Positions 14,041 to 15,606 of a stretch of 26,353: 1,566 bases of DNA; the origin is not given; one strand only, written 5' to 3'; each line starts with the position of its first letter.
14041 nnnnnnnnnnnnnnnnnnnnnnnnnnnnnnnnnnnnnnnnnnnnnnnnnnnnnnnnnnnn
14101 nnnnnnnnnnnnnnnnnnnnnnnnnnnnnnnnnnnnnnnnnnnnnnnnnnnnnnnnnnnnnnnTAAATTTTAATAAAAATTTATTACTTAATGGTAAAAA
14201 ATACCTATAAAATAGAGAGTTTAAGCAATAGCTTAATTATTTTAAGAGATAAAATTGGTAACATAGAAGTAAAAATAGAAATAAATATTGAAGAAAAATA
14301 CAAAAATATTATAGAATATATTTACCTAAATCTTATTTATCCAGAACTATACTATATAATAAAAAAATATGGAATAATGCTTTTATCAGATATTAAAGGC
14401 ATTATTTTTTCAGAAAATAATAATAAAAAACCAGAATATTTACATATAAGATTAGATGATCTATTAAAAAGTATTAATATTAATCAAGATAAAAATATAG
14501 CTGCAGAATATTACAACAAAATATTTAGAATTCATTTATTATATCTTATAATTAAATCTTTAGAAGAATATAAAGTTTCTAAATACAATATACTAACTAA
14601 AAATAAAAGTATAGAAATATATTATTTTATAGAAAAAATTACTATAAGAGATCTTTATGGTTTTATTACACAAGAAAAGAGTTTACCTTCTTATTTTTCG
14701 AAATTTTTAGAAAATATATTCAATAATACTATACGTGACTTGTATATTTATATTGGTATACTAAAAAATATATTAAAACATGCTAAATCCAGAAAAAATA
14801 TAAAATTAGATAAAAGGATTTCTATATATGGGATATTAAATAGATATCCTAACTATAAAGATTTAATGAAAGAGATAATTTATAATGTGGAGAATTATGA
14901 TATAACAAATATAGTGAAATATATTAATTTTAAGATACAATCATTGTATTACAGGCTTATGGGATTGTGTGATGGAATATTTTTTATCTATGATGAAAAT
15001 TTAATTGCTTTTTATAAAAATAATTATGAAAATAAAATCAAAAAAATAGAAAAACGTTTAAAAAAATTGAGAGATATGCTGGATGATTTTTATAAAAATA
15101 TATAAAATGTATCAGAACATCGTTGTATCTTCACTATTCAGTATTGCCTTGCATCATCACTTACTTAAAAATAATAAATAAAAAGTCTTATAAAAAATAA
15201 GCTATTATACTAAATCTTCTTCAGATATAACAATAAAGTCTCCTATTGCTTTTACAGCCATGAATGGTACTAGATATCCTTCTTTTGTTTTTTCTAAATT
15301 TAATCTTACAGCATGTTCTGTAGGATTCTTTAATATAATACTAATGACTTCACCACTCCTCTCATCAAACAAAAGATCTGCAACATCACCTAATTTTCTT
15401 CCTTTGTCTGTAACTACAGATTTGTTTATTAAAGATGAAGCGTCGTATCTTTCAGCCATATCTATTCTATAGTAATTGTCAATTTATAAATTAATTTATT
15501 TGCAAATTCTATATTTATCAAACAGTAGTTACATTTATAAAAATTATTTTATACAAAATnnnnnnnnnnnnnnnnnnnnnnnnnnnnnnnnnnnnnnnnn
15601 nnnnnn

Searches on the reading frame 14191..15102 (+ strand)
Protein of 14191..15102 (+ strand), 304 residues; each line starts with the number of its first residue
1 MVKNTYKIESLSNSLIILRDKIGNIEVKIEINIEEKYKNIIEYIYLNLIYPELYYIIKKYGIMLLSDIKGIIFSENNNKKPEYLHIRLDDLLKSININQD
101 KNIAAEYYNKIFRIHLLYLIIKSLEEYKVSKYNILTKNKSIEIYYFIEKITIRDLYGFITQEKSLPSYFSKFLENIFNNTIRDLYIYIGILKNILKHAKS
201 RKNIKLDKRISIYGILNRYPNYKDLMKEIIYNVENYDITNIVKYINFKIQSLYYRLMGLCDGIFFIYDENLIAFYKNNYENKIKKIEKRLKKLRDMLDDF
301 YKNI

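Call 3: search_protein_families(library=pfam, proteins=[window:14191-15102:+], max_evalue=1)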
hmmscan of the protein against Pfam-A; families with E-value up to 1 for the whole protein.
window:14191-15102:+ (304 aa): 1 family
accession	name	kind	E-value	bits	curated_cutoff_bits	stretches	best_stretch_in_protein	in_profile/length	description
PF15072.12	HROB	-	0.023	15.1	30.8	0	3-41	11-48/85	Homologous recombination OB-fold protein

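Call 10: search_protein_families(library=ncbifam, proteins=[window:14191-15102:+], max_evalue=1)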
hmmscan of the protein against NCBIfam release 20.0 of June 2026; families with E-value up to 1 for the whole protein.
window:14191-15102:+ (304 aa): 0 families

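Call 15: find_homologous_proteins(query=window:14191-15102:+, max_evalue=0.01)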
Query window:14191-15102:+ (304 aa): 1 proteins with E <= 0.01 among 4410 candidates.
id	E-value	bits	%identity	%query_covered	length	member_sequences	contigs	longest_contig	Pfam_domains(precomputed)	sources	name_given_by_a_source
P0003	5.8e-182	622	100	100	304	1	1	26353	-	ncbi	-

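Call 23: search_protein_families(library=phrogs, proteins=[window:14191-15102:+], max_evalue=1)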
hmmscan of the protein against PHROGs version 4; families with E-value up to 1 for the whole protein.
window:14191-15102:+ (304 aa): 0 families

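Call 24: search_protein_families(library=padloc, proteins=[window:14191-15102:+], max_evalue=1)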
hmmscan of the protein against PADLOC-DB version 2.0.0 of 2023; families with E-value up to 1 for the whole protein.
window:14191-15102:+ (304 aa): 0 families

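Call 46: predict_structure(protein=P0003)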
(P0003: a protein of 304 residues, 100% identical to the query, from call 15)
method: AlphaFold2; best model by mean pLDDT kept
length: 304 residues; sequences in the alignment: 1
mean_pLDDT: 50.2   pTM: 0.46
mean pLDDT of the five models: 50.2, 45.1, 38.0, 37.0, 32.2
residues with pLDDT >= 90: 4; 70-90: 73; 50-70: 42; < 50: 185
segments of 3 or more residues with pLDDT < 50: 1-163, 203-210, 231-236
pLDDT, mean of each block of 10 residues (from residue 1): 27 29 25 31 34 33 26 26 31 38 40 45 38 30 34 42 52 72 83 78 47 50 51 58 78 74 61 80 89 87 80
secondary structure, 60 per line:
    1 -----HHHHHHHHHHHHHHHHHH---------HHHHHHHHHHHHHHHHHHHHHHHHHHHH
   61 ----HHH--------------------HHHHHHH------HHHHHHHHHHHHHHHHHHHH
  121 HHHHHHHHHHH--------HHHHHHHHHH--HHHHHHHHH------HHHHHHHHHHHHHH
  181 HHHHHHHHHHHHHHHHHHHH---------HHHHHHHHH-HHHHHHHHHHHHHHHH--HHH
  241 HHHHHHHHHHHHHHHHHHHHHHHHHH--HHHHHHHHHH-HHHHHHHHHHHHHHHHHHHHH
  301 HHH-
elements in order: H6-23 H33-60 H88-94 H101-131 H140-149 H152-160 H167-200 H210-218 H220-235 H238-266 H269-278 H280-303

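Call 52: find_related_loci(query=P0003, collection=viral_contigs, flank=5000)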
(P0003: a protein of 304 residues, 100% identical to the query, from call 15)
Query P0003 (304 aa) in viral_contigs; peptide patterns used: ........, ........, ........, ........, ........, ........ (x = any residue, [..] = any of these).
24 stretches matched a pattern, but none encodes a relative of the query by tblastn (E <= 1e-3).

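Call 55: search_dna_similar(query=P0003, collection=phages, mode=protein, max_evalue=0.01, max_rows=10)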
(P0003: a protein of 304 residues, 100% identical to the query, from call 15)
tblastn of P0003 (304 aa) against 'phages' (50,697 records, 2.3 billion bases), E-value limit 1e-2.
No match.

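Call 57: search_solved_structures(query=P0003, max_evalue=10)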
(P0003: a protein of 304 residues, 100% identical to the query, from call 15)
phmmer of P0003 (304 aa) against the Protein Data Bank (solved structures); distinct sequences matched with E-value up to 10: 0.

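Call 76: fold_search(model_id=the predicted structure, library=pdb)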
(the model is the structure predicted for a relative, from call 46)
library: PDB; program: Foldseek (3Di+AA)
matches with E <= 10: 210; with E <= 0.001: 0
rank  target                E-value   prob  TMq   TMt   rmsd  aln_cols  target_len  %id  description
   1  6jx6_A                5.4e-01  0.69  0.24  0.42   8.0       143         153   10  Tetrameric form of Smac (released 2019-12-04)
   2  8auw_C                7.8e-01  0.35  0.21  0.31   9.3       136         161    9  Cryo-EM structure of human BIRC6 in complex with SMAC. (released 2023-02-15)
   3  5jdo_A                8.2e-01  0.10  0.12  0.13  21.1       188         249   10  T. congolense haptoglobin-haemoglobin receptor in complex with haemoglobin (released 2016-04-27)
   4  8i4v_A                8.2e-01  0.06  0.11  0.12  38.7       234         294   16  Cryo-EM structure of 5-subunit Smc5/6 arm region (released 2024-06-26)
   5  8ek4_B                9.6e-01  0.28  0.20  0.33  11.4       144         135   18  De novo designed ice-binding proteins from twist-constrained helices (released 2023-07-12)
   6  6ixf_B                1.1e+00  0.08  0.13  0.17  23.6       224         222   11  Crystal structure of SeMet apo SH3BP5 (P41) (released 2019-03-20)
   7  6ixg_B                1.1e+00  0.06  0.13  0.16  25.4       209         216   13  Crystal structure of native apo SH3BP5 (P41) (released 2019-03-20)
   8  6ixf_A                1.1e+00  0.06  0.13  0.17  26.4       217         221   12  Crystal structure of SeMet apo SH3BP5 (P41) (released 2019-03-20)
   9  6djl_E                1.1e+00  0.06  0.13  0.16  24.8       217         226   11  Crystal structure of the Rab11 GEF SH3BP5 bound to nucleotide free Rab11A (released 2018-09-26)
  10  6r2g_A                1.2e+00  0.09  0.11  0.19  15.1       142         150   15  Crystal structure of a single-chain protein mimetic of the gp41 NHR trimer in complex with the synthetic CHR peptide C (released 2019-07-10)
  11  6ixe                  1.2e+00  0.05  0.11  0.15  23.1       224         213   11  Crystal structure of SeMet apo SH3BP5 (I41) (released 2019-03-20)
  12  6jx6_B                1.3e+00  0.44  0.24  0.42   8.5       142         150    8  Tetrameric form of Smac (released 2019-12-04)
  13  8ek4_A                1.3e+00  0.23  0.20  0.35  11.2       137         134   18  De novo designed ice-binding proteins from twist-constrained helices (released 2023-07-12)
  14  9n22_L                1.4e+00  0.10  0.12  0.25  24.1       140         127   14  Y20S (Sec18-Sec17-Sec9-Sso1-Snc1) EDTA - Class 2 (released 2025-10-01)
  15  8i21_A                1.5e+00  0.05  0.12  0.14  34.6       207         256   15  Cryo-EM structure of 6-subunit Smc5/6 arm region (released 2024-06-26)
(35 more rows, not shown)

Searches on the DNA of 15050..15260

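Call 38: search_rna_families(source=window, start=15050, end=15260, threshold=evalue, max_evalue=10, show_alignments=2)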
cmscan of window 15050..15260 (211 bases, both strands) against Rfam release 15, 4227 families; matches with E-value up to 10: 12.
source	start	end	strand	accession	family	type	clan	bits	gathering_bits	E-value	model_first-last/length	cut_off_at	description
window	15109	15164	-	RF00095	snoPyro_CD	Gene; snRNA; snoRNA; CD-box;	CL00132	25.9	45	0.0012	1-58/58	no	Pyrococcus C/D box small nucleolar RNA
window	15111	15163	-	RF01304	sR5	Gene; snRNA; snoRNA; CD-box;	-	22.7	40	0.0016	1-53/53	no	Small nucleolar RNA sR5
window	15107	15167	-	RF00158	SNORD82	Gene; snRNA; snoRNA; CD-box;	-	22.7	43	0.017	1-70/70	no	Small nucleolar RNA SNORD82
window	15110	15164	-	RF01312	sR9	Gene; snRNA; snoRNA; CD-box;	-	22.5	36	0.014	1-55/55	no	Small nucleolar RNA sR9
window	15193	15255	+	RF02064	STnc370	Gene; sRNA;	-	19.9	54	2.4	1-71/71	no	Enterobacterial sRNA STnc370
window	15110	15164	-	RF01139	sR2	Gene; snRNA; snoRNA; CD-box;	-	19.3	42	0.021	1-57/57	no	Small nucleolar RNA sR2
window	15088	15165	-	RF00494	snoU2_19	Gene; snRNA; snoRNA; CD-box;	-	17.2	39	3.1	1-80/80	no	Small nucleolar RNA U2-19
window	15181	15206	+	RF03476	mir-7360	Gene; miRNA;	-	16.1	47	2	17-42/59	no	mir-7360 microRNA precursor family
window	15110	15164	-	RF01133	sR3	Gene; snRNA; snoRNA; CD-box;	-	14.4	41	0.11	1-55/55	no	Small nucleolar RNA sR3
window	15108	15165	-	RF01162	sn668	Gene; snRNA; snoRNA; CD-box;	-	14.3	40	3.2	1-65/65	no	Small nucleolar RNA sn668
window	15110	15164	-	RF01152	sR1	Gene; snRNA; snoRNA; CD-box;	-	14.1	45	0.14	1-57/57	no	Small nucleolar RNA sR1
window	15187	15260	+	RF03110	throat-1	Gene; sRNA;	-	8.2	124.4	6.1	1-74/334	3'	throat-1 RNA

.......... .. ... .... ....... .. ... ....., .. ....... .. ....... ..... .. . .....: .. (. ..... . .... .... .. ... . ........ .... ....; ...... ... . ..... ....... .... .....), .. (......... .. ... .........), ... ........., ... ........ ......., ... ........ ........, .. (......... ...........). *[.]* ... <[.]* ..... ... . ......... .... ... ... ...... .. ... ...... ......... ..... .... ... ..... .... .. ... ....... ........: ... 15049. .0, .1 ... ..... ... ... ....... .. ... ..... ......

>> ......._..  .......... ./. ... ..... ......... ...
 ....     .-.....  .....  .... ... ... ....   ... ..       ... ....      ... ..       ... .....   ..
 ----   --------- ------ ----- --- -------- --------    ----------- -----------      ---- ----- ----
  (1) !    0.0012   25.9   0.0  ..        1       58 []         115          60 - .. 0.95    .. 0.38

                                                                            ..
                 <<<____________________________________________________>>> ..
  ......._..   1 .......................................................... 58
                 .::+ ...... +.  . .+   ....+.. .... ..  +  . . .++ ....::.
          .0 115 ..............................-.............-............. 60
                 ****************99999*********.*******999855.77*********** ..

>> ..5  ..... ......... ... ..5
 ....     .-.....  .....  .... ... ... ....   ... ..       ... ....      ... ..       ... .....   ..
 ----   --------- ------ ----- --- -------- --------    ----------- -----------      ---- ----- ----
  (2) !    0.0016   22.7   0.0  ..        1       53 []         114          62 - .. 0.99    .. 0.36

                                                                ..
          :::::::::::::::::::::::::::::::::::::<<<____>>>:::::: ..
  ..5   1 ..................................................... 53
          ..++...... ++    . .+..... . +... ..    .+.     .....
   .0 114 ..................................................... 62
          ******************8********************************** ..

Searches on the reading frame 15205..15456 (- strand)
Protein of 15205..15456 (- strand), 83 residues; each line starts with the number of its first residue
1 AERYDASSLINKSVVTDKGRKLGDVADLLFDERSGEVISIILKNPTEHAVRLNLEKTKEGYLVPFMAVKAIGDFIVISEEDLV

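Call 3: search_protein_families(library=pfam, proteins=[window:15205-15456:-], max_evalue=1)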
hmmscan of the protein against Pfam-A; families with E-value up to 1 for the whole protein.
window:15205-15456:- (83 aa): 2 families
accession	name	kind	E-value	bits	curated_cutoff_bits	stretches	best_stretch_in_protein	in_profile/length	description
PF05239.21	PRC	-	6.2e-12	45.8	21.2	1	3-78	3-72/78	PRC-barrel domain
PF24986.1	PRC_RimM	-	0.15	12.2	27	1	8-65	3-46/69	RimM PRC barrel domain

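Call 10: search_protein_families(library=ncbifam, proteins=[window:15205-15456:-], max_evalue=1)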
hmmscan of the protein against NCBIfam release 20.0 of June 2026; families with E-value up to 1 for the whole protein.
window:15205-15456:- (83 aa): 3 families
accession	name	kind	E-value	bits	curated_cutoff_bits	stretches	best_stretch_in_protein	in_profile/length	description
TIGR02888.1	spore_YlmC_YmxH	subfamily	6.7e-07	29.4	44.2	1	11-77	7-73/76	YlmC/YmxH family sporulation protein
TIGR02273.1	16S_RimM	equivalog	0.014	14.8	66.2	1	6-67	97-145/166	ribosome maturation factor RimM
NF006282.1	PRK08453.1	equivalog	0.05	12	500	1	16-54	144-182/673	flagellar filament capping protein FliD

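Call 58: list_cluster_members(proteins=[P0001, P0002, P0003, window:15205-15456:-, window:12129-13304:+])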
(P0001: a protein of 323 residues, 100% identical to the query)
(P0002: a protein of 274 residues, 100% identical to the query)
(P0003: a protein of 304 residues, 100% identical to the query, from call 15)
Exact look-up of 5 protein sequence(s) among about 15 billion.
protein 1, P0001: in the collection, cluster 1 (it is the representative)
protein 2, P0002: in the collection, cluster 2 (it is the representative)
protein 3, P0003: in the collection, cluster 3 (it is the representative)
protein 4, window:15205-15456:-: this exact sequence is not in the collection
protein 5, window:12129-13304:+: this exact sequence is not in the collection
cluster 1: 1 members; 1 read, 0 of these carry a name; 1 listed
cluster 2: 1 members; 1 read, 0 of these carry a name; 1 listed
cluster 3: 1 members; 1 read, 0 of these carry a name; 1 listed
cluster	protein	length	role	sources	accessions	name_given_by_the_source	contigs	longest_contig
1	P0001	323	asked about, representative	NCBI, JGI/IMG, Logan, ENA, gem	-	-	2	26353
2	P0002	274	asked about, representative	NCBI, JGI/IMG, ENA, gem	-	-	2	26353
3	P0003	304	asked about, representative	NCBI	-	-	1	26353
